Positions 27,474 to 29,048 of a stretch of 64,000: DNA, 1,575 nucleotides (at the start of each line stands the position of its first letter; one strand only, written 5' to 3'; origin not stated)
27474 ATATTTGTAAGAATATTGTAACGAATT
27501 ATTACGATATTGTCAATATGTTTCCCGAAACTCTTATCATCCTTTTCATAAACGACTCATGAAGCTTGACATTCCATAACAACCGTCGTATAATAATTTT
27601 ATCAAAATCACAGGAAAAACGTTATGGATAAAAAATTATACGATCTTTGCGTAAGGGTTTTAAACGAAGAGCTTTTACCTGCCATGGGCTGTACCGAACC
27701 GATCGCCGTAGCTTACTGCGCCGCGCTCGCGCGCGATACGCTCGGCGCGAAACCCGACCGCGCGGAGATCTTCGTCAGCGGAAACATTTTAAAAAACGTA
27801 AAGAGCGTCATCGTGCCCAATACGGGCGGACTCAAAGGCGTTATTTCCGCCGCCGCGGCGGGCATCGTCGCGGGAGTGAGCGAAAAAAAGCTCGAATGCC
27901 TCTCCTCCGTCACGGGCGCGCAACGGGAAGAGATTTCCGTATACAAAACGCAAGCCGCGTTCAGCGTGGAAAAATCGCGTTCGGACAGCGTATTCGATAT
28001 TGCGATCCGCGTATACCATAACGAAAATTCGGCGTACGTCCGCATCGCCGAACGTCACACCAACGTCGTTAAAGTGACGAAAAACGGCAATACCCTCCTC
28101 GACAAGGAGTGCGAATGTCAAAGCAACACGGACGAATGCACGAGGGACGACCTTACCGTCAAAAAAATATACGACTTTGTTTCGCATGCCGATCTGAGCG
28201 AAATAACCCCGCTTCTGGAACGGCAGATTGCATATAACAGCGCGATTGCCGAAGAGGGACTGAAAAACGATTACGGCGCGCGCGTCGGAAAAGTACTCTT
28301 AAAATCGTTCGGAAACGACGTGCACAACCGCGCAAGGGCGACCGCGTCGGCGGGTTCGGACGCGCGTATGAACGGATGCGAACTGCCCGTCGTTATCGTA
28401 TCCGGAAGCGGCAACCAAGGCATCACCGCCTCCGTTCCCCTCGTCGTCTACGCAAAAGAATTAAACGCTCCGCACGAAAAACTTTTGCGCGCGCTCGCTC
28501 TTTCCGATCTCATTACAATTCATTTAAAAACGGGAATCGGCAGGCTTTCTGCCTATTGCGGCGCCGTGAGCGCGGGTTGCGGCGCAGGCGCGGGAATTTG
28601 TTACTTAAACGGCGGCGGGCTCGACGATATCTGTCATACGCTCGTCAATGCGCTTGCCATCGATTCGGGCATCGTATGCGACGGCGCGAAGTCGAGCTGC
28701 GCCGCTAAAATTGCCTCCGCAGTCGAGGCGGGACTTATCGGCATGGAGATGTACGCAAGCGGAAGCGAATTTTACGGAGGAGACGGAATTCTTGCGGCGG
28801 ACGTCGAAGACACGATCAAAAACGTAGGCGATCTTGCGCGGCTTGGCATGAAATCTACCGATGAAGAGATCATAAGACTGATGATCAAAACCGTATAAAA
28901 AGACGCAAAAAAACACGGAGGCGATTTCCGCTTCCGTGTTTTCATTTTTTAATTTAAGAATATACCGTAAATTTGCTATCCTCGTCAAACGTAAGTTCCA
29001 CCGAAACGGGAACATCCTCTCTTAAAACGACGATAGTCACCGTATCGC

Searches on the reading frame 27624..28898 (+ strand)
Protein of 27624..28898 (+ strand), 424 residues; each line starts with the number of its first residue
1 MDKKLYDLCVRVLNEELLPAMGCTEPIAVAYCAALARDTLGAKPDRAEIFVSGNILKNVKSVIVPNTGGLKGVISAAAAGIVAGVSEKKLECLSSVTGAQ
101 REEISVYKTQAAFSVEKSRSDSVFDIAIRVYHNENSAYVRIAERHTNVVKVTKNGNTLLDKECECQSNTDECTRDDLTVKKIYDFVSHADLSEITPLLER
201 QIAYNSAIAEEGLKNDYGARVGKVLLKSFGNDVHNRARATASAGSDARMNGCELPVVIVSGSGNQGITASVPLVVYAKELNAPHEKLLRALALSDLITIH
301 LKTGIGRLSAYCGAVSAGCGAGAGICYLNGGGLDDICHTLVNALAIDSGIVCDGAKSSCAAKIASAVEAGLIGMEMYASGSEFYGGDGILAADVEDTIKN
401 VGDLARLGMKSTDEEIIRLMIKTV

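Call 75: search_protein_families(library=pfam, proteins=[window:27624-28898:+], max_evalue=0.00001)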
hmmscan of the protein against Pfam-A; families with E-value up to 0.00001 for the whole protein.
window:27624-28898:+ (424 aa): 1 family
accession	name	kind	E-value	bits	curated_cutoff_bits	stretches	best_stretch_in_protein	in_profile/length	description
PF03313.21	SDH_alpha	-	6e-60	203.5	26.4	1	143-417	22-259/260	Serine dehydratase alpha chain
